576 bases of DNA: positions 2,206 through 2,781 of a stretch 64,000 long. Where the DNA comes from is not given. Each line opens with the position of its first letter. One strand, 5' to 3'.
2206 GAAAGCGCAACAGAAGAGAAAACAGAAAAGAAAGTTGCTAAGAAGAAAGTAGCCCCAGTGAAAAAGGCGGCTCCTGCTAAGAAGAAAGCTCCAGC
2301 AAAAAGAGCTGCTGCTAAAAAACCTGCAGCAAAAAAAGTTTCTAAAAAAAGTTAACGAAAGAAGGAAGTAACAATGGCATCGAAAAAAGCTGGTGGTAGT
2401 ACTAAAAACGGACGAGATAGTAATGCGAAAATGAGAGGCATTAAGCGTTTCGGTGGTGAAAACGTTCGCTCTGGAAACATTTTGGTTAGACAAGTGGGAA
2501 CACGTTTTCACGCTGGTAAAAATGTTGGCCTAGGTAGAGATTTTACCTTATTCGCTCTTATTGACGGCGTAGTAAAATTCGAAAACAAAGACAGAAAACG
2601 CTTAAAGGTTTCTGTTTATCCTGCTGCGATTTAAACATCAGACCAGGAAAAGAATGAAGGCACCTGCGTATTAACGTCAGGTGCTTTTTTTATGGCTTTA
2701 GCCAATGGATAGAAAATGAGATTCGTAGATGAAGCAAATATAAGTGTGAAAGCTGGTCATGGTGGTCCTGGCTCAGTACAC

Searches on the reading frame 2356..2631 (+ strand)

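Call 22: search_protein_families(library=pfam, proteins=[window:2356-2631:+], max_evalue=0.001)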
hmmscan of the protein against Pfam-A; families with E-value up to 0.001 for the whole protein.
window:2356-2631:+ (92 aa): 1 family
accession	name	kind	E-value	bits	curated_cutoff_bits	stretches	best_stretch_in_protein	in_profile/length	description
PF01016.24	Ribosomal_L27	-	2e-35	121.1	20.5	1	8-85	1-77/79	Ribosomal L27 protein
